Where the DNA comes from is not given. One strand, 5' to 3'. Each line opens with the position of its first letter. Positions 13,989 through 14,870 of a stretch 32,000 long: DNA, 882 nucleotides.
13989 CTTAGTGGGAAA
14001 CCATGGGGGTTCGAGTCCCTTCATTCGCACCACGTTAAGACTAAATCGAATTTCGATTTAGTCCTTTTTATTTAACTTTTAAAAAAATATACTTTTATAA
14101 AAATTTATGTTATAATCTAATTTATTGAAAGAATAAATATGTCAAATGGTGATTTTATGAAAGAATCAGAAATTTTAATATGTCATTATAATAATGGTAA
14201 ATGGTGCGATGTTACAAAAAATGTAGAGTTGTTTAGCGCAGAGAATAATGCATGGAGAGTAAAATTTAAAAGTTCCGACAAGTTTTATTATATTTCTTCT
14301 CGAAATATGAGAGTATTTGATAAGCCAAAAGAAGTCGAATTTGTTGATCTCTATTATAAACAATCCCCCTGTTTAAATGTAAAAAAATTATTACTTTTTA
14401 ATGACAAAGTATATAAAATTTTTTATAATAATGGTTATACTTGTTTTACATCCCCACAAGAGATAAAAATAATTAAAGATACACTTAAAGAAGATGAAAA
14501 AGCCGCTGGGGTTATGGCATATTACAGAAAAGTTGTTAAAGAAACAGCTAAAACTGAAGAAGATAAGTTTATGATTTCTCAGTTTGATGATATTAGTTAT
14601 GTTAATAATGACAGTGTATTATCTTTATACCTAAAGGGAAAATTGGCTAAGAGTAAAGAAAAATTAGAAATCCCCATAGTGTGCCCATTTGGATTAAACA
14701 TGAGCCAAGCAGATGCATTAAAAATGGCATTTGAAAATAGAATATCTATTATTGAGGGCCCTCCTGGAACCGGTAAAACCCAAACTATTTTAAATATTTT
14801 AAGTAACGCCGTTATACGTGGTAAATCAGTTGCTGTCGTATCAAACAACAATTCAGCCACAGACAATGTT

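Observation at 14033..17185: tRNA-Leu-bounded 3.1-kb islet whose only cargo is an SF1 helicase fused to a Vsr/DUF2726-type nuclease (candidate single-gene defence module)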

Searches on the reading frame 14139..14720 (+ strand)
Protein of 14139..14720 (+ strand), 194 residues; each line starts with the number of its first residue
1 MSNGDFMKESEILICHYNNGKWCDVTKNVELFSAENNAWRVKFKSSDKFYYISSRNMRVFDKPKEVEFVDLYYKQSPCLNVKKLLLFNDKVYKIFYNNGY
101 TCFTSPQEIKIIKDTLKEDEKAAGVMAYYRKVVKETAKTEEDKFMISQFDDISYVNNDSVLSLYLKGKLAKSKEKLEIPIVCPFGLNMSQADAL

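Call 27: search_protein_families(library=pfam, proteins=[window:14139-14720:+], max_evalue=1)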
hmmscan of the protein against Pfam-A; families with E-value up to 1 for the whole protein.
window:14139-14720:+ (194 aa): 1 family
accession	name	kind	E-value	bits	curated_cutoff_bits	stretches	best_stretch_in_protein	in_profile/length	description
PF04572.17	Gb3_synth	-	0.2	12.3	22.3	1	21-70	39-87/131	Alpha 1,4-glycosyltransferase conserved region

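Call 28: search_protein_families(library=padloc, proteins=[window:14139-14720:+], max_evalue=1)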
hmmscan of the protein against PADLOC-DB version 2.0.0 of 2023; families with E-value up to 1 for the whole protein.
window:14139-14720:+ (194 aa): 0 families

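Call 66: predict_structure(alignment_id=A3)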
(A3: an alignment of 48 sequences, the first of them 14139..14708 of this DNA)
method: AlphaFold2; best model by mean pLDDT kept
length: 190 residues; sequences in the alignment: 48
mean_pLDDT: 89.3   pTM: 0.76
mean pLDDT of the five models: 89.3, 88.3, 87.7, 87.5, 86.8
residues with pLDDT >= 90: 132; 70-90: 41; 50-70: 12; < 50: 5
segments of 3 or more residues with pLDDT < 50: 1-4
pLDDT, mean of each block of 10 residues (from residue 1): 64 96 95 94 96 96 97 97 98 97 97 96 92 86 86 92 89 72 59
secondary structure, 60 per line:
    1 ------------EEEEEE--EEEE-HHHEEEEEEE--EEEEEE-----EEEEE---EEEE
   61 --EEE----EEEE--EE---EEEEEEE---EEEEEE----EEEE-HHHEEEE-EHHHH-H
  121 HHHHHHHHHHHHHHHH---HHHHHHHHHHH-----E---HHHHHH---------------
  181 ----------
elements in order: E13-18 E21-24 E29-35 E38-43 E49-53 E57-60 E63-65 E70-73 E81-87 E91-96 E101-104 E109-112 H115-118 H120-136 H140-150 H160-165

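Call 68: fold_search(model_id=the predicted structure, library=pdb)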
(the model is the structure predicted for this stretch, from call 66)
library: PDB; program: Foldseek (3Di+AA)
matches with E <= 10: 897; with E <= 0.001: 0
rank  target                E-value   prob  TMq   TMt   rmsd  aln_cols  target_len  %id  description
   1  6biq_D                9.3e-03  0.60  0.17  0.14  15.8       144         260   14  Structure of NlpC2 from Trichomonas vaginalis (released 2018-11-07)
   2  4qvz_B                9.9e-03  0.92  0.20  0.19  12.2       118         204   14  FMRP N-terminal domain (released 2014-12-03)
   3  6biq_A                2.0e-02  0.57  0.19  0.15  15.8       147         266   13  Structure of NlpC2 from Trichomonas vaginalis (released 2018-11-07)
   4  4krt_A                2.2e-02  0.75  0.22  0.14  11.7       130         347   13  X-ray structure of endolysin from clostridium perfringens phage phiSM101 (released 2014-04-02)
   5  3meu_A                2.5e-02  0.47  0.17  0.18  12.3       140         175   12  Crystal structure of SGF29 in complex with H3R2me2sK4me3 (released 2010-04-28)
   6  6biq_B                2.6e-02  0.38  0.17  0.13  15.8       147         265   12  Structure of NlpC2 from Trichomonas vaginalis (released 2018-11-07)
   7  4krt_B                3.5e-02  0.57  0.20  0.14  12.2       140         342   10  X-ray structure of endolysin from clostridium perfringens phage phiSM101 (released 2014-04-02)
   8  4qw2_A                4.4e-02  0.75  0.20  0.19  11.8       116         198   14  FMRP N-terminal domain (R138Q) (released 2014-12-03)
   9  6ie5                  6.6e-02  0.57  0.18  0.23  11.5       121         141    9  Crystal structure of ADCP1 tandem Agenet domain 3-4 (released 2019-01-16)
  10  3me9_A                7.0e-02  0.33  0.17  0.18  12.2       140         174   13  Crystal structure of SGF29 in complex with H3K4me3 peptide (released 2010-04-28)
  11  5exv_C                7.4e-02  0.38  0.18  0.20  10.5       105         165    7  Crystal structure of heme binding protein HutX from Vibrio cholerae (released 2016-07-13)
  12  9j0n_Z                1.1e-01  0.51  0.20  0.10  10.8       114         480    8  Paused elongation complex of mammalian RNA polymerase II with nucleosome (PEC2-nuc) (released 2025-02-05)
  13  5exv_B                1.2e-01  0.28  0.17  0.19  10.6        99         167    7  Crystal structure of heme binding protein HutX from Vibrio cholerae (released 2016-07-13)
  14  8ywh_A                1.2e-01  0.21  0.16  0.06  11.3       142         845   11  Cryo-EM structure of small and dead form SaCas9-RNA-DNA ternary complex (sdCas9) (released 2025-04-02)
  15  4uc4_A                1.4e-01  0.33  0.19  0.26   6.5       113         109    7  Crystal structure of hybrid tudor domain of human lysine demethylase KDM4B (released 2016-03-16)
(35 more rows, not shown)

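Call 90: search_protein_representatives(protein=window:14157-14693:+)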
Query: 179 residues. Proteins with E-value up to 0.001 (for the whole library): 83; up to 1e-10: 18; up to 1e-30: 3. The best 83 are listed.
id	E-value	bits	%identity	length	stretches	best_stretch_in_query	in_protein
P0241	2.7e-42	160.8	56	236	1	51-179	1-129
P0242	1.4e-36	142.2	48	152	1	1-138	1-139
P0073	4.0e-35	137.4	41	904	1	1-179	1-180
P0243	2.8e-24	102.1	40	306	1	51-179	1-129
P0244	9.7e-24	100.3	61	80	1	80-155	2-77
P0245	4.9e-23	98.1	48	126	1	1-110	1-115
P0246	1.5e-21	93.2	37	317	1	7-179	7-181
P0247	9.0e-21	90.7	68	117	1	80-141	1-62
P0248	2.1e-18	83.0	64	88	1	1-67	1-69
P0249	2.2e-18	82.9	47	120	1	1-92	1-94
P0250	1.3e-17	80.4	34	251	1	3-175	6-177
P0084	2.7e-16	76.1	31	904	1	7-178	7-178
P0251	6.2e-16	74.9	34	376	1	3-178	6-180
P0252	4.8e-14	68.8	31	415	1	5-179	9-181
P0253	9.7e-14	67.8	32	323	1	2-170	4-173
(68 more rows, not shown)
